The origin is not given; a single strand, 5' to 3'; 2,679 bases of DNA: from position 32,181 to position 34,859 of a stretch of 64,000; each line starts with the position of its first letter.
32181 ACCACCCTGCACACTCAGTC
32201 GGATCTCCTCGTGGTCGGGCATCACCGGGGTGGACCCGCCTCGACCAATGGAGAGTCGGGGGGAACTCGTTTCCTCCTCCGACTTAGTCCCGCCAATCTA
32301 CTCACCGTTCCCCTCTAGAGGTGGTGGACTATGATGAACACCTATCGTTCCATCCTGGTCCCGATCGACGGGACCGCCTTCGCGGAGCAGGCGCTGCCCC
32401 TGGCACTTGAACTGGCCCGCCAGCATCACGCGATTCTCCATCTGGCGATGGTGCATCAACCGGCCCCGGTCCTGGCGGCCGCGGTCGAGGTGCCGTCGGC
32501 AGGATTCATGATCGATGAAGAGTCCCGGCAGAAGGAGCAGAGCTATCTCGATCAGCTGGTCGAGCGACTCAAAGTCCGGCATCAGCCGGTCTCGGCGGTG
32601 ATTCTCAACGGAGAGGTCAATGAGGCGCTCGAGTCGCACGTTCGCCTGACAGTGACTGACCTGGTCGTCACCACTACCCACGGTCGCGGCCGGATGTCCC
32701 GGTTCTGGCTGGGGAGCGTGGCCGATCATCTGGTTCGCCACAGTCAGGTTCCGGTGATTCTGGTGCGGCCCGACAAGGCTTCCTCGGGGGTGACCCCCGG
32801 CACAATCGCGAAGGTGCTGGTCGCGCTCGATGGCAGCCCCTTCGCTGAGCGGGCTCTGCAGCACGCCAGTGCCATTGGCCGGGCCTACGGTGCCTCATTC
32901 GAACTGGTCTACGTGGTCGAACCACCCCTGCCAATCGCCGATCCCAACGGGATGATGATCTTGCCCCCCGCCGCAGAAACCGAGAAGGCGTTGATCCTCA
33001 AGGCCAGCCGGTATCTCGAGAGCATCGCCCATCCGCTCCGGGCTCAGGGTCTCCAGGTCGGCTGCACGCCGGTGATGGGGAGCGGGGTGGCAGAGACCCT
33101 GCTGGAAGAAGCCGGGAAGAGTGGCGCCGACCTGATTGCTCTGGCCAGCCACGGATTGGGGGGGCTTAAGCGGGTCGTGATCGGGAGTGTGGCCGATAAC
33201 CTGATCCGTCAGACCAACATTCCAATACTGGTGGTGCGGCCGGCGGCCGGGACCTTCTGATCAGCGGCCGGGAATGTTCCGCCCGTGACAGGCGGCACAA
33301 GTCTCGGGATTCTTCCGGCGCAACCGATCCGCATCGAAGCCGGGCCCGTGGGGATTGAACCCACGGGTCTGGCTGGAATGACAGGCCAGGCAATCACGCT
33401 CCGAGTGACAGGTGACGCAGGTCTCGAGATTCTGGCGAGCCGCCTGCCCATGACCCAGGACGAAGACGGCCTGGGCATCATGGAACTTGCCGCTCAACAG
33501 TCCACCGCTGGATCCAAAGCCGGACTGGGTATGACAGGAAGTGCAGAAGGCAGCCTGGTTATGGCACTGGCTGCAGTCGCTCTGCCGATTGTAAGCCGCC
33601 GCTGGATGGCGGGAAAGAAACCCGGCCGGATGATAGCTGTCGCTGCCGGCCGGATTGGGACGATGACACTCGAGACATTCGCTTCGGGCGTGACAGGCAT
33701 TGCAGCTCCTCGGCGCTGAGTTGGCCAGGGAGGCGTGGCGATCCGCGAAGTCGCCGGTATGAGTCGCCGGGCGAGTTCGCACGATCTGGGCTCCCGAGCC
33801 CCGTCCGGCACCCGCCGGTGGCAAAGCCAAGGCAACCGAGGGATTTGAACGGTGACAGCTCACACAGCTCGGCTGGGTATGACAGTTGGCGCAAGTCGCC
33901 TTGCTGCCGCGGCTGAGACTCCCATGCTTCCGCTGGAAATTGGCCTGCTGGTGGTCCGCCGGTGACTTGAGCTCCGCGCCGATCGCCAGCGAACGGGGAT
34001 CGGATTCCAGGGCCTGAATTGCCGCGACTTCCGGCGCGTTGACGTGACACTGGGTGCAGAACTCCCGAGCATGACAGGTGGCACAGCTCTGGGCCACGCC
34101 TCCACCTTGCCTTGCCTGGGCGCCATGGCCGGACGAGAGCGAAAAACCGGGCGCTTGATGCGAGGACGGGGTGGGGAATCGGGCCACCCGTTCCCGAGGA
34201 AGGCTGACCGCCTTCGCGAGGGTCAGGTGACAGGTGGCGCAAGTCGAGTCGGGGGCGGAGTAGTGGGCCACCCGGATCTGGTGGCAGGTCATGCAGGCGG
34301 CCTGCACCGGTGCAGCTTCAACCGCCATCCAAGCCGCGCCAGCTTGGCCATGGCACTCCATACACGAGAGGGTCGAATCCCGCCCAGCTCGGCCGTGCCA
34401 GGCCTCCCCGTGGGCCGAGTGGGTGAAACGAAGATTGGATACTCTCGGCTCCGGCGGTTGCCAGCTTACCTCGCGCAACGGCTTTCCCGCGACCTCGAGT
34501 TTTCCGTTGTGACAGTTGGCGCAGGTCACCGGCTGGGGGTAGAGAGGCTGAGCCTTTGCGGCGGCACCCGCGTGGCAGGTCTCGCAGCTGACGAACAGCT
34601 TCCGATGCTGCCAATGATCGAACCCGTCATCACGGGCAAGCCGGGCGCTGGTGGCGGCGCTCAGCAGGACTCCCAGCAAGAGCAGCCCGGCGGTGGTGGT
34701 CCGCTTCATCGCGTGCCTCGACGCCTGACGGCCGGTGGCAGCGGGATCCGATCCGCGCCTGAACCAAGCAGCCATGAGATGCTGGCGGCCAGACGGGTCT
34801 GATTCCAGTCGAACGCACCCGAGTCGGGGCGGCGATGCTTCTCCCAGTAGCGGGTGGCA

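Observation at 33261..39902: Four-gene multiheme-cytochrome / beta-barrel operon: candidate non-canonical trans-envelope electron conduit (45 heme motifs)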

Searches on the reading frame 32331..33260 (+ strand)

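Call 38: search_protein_families(library=pfam, proteins=[window:32331-33260:+], max_evalue=0.001)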
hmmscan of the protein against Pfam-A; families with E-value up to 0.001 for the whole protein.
window:32331-33260:+ (309 aa): 1 family
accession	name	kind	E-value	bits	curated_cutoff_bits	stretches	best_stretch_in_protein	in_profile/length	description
PF00582.32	Usp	-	5.3e-52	176.6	24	2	161-303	4-141/141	Universal stress protein family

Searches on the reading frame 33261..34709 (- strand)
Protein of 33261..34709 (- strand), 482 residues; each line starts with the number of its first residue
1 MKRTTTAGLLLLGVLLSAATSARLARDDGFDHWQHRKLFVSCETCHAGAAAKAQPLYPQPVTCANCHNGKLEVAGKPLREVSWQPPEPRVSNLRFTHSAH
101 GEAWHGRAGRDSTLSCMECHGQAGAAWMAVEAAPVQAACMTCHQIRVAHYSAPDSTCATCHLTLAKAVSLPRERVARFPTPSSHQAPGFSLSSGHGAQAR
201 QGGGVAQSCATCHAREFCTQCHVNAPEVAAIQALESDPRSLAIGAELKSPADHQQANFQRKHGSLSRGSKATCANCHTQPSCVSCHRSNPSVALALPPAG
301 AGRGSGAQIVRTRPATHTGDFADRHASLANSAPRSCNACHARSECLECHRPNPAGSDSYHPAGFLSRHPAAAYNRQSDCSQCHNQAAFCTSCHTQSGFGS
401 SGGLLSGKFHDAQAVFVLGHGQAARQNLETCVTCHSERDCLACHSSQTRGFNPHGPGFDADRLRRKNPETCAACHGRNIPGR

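Call 4: search_protein_families(library=pfam, proteins=[window:33261-34709:-], max_evalue=1)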
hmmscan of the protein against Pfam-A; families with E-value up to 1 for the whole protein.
window:33261-34709:- (482 aa): 4 families
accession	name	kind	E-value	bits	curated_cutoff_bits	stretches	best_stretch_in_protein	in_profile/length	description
PF14522.11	Cytochrome_C7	-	3.2e-13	49.7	24.8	2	30-72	3-53/67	Cytochrome c7 and related cytochrome c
PF14537.11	Cytochrom_c3_2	-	7.3e-09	36.4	25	2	35-120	2-78/79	Cytochrome c3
PF09699.15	Paired_CXXCH_1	-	1.9e-05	24.7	20.6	3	437-477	6-38/41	Doubled CXXCH motif (Paired_CXXCH_1)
PF13442.11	Cytochrome_CBB3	-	0.058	14.2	27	1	49-85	2-34/68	Cytochrome C oxidase, cbb3-type, subunit III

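Call 5: search_protein_families(library=ncbifam, proteins=[window:33261-34709:-], max_evalue=1)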
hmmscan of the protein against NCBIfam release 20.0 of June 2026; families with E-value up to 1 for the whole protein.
window:33261-34709:- (482 aa): 2 families
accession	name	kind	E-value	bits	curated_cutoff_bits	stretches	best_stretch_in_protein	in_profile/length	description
TIGR03508.1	decahem_SO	subfamily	0.074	12.5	192.2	1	32-70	182-222/258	DmsE family decaheme c-type cytochrome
NF038038.1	cytoc_DsrJ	equivalog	0.095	13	100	2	376-396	90-111/121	sulfate reduction electron transfer complex DsrMKJOP subunit DsrJ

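Call 19: search_solved_structures(query=window:33261-34709:-, max_evalue=10)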
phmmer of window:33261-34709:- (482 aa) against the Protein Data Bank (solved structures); distinct sequences matched with E-value up to 10: 6.
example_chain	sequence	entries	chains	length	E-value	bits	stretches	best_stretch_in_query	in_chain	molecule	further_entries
6lod_A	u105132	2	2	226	0.00033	22.8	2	28-144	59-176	MULTIHEME_CYTC domain-containing protein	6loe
1dw0_A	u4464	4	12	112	0.074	15.1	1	58-114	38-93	CYTOCHROME C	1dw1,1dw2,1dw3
6f0k_A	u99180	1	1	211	0.12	14.4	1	32-159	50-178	Cytochrome c family protein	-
8xx4_G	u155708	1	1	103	0.41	12.6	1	302-350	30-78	C122R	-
8q3b_I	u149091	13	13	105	0.43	12.6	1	302-350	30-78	Uncharacterized protein C122R | C122R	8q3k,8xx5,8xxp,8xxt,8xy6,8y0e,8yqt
4zqb_A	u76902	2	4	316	0.8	11.7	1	4-51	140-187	NADP-dependent dehydrogenase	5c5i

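Call 53: search_solved_structures(query=A4, max_evalue=1)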
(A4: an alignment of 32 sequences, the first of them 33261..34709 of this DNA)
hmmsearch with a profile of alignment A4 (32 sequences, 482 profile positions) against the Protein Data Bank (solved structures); distinct sequences matched with E-value up to 1: 10.
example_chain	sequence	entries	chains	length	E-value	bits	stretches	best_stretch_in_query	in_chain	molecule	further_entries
6lod_A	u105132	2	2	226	7.6e-08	35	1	29-151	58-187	MULTIHEME_CYTC domain-containing protein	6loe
8k9e_A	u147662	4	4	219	8.1e-08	34.9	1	23-158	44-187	Cytochrome c7-like domain-containing protein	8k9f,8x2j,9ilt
6f0k_A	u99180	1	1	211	9.1e-07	31.5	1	31-145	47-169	Cytochrome c family protein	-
3ubr_A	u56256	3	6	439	0.0023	20.3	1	108-160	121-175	Cytochrome c-552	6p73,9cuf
3bxu_A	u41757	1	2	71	0.038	16.3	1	24-71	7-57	Cytochrome c3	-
3h4n_A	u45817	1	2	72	0.062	15.5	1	24-70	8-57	Cytochrome c7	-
8bcx_A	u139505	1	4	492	0.22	13.8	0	107-164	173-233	Nitrite reductase (cytochrome; ammonia-forming)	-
7tfs_A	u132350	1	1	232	0.23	13.7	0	106-140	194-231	Cytochrome c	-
8dy7_H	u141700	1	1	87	0.61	12.3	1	314-348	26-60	Transcriptional regulator WhiB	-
8dy9_H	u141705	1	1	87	0.61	12.3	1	314-348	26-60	Transcriptional regulator WhiB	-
